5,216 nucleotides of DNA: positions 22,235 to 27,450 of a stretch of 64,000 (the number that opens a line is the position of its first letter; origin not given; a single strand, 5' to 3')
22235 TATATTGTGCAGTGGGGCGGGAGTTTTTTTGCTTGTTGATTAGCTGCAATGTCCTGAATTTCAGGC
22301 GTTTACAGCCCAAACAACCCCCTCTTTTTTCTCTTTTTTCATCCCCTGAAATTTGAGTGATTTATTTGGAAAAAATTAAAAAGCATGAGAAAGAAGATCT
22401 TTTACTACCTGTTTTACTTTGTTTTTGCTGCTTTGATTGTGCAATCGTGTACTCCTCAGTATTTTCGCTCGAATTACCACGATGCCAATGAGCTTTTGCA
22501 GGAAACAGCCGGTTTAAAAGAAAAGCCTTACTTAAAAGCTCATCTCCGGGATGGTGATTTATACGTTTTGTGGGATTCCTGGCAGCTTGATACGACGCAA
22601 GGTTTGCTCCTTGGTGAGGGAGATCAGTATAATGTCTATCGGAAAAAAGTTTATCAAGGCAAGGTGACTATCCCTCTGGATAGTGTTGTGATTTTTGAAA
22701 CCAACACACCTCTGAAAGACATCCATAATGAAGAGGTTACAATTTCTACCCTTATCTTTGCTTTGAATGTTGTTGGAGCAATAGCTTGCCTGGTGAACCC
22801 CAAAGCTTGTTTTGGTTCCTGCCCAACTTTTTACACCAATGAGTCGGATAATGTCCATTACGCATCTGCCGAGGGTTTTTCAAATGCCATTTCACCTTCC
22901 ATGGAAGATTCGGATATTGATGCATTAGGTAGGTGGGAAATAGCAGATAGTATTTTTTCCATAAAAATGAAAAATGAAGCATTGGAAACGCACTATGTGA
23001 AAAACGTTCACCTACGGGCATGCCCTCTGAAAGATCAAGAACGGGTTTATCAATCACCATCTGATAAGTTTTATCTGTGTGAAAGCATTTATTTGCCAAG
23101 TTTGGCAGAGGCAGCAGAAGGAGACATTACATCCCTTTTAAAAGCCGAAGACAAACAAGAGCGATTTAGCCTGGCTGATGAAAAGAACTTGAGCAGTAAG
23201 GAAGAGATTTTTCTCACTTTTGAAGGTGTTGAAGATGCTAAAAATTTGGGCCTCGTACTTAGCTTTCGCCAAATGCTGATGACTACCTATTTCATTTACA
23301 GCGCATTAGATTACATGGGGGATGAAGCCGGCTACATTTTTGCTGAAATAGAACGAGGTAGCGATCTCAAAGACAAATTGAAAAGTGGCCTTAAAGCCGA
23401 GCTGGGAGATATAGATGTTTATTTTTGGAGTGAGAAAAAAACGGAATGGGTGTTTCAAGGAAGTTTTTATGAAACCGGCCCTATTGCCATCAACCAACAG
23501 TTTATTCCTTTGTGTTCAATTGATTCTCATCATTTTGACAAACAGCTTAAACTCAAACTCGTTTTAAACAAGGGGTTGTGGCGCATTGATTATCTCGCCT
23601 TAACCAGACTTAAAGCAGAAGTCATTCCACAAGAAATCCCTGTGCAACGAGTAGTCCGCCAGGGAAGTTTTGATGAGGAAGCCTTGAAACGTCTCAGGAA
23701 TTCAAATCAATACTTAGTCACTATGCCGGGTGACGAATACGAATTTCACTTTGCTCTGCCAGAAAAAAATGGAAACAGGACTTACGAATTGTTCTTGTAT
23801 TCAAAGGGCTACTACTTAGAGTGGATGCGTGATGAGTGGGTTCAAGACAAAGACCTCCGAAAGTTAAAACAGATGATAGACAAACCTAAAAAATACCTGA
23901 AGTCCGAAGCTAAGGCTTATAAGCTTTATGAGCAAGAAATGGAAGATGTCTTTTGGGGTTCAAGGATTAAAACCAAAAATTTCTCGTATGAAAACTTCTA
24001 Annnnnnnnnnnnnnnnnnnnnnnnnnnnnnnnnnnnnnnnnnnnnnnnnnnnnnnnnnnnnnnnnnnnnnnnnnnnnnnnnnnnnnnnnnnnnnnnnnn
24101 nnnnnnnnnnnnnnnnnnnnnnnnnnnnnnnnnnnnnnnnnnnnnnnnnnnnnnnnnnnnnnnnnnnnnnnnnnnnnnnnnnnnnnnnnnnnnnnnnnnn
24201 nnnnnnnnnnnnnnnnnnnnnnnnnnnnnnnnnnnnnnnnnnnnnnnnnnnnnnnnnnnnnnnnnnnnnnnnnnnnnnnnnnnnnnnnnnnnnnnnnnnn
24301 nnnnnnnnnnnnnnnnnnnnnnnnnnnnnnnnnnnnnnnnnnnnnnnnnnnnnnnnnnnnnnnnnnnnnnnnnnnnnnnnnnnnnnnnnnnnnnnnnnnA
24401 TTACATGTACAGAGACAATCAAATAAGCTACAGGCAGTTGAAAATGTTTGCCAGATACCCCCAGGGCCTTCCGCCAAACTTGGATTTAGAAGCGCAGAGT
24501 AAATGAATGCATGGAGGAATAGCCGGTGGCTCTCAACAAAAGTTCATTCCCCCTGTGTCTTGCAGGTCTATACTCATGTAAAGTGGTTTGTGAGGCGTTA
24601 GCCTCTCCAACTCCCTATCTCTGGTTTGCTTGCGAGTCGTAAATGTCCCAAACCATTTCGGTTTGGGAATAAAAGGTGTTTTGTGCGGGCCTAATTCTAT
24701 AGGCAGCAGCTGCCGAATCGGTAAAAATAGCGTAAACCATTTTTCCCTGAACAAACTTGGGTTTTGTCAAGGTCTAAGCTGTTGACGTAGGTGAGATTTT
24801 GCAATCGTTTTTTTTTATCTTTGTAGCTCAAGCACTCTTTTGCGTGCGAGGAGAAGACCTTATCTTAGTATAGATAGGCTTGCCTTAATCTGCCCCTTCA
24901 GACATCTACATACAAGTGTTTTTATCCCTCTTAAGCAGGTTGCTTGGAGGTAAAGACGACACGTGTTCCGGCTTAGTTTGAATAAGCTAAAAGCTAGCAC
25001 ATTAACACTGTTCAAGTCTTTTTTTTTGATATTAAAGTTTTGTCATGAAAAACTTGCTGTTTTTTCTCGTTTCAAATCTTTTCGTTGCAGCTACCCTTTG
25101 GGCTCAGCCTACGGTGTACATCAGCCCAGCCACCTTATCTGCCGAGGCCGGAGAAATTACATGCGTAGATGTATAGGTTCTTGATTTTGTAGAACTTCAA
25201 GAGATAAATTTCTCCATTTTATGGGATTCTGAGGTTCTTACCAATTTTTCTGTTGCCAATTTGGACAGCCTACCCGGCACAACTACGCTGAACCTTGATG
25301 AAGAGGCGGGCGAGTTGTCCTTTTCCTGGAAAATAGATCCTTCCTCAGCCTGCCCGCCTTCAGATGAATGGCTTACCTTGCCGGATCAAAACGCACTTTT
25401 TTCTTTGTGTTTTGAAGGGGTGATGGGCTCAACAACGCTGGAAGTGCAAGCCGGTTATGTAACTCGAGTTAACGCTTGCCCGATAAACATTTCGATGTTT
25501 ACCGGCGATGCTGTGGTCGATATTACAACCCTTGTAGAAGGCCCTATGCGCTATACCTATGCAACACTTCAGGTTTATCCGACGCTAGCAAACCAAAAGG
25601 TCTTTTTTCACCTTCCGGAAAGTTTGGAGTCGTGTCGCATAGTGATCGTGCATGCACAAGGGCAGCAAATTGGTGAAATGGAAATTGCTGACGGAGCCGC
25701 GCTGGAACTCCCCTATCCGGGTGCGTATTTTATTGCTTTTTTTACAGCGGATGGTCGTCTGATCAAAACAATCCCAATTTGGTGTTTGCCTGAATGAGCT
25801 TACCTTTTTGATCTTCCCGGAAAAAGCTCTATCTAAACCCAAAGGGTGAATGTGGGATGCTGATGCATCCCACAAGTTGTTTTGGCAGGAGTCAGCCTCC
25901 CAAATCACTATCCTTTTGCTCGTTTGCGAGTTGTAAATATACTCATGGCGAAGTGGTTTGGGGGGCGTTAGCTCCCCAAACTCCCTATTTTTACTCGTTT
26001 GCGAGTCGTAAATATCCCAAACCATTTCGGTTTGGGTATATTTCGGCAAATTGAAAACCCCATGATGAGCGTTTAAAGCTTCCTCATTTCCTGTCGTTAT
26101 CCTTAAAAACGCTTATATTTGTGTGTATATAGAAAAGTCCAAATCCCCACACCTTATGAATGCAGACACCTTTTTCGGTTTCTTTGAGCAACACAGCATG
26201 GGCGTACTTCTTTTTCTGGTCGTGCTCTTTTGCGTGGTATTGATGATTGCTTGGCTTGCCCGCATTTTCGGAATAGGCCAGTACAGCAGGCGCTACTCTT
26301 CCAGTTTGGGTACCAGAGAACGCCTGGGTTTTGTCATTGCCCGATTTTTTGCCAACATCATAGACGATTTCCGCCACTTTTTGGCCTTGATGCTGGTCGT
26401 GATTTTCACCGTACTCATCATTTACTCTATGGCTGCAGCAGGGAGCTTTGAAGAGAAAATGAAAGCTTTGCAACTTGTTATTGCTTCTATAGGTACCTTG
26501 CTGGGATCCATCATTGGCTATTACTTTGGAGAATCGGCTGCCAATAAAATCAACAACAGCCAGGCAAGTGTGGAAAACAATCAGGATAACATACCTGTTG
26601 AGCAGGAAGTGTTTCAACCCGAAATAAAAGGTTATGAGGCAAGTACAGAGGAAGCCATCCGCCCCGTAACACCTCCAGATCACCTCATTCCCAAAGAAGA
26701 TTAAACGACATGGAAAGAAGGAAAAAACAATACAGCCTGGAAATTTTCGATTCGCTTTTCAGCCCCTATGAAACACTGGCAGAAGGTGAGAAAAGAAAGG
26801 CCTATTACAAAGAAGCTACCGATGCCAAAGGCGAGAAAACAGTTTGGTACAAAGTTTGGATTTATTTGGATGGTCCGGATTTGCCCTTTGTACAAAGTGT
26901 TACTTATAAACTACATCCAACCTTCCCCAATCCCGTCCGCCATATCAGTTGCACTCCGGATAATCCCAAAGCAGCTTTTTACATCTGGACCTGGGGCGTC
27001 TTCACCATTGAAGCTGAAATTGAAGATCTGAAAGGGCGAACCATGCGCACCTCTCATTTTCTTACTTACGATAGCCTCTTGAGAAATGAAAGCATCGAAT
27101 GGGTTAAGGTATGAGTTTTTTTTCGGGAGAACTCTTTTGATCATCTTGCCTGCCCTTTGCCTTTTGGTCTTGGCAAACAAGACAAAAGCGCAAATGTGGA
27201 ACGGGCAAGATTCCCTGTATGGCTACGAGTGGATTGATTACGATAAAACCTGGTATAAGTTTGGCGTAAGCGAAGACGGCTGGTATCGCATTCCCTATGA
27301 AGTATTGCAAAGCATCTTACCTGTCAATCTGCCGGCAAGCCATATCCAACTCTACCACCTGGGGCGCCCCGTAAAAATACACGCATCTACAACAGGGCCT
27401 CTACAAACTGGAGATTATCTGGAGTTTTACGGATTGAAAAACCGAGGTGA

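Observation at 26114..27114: Promoter-driven 3TM + pYEATS-like two-gene module fused onto a PorU-like gene: candidate uncharacterised conflict/signalling system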

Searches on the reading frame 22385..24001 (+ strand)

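Call 3: search_protein_families(library=pfam, proteins=[window:22385-24001:+], max_evalue=1)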
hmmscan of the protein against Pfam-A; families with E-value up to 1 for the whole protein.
window:22385-24001:+ (538 aa): 1 family
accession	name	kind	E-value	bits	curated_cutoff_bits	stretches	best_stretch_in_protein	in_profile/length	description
PF18358.7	Tudor_4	-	0.1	12.7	25.8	1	344-360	29-45/50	Histone methyltransferase Tudor domain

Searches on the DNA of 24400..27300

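Call 81: search_rna_families(source=window, start=24400, end=27300, threshold=evalue, max_evalue=0.1)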
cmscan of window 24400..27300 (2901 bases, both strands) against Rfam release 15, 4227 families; matches with E-value up to 0.1: 1.
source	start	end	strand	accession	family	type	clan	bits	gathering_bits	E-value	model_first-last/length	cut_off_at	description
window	25557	25642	+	RF00933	mir-875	Gene; miRNA;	-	23.2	84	0.067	1-73/73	no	mir-875 microRNA precursor family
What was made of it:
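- Tried and rejected: Rfam found nothing real in 24400-27300 (call 81).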
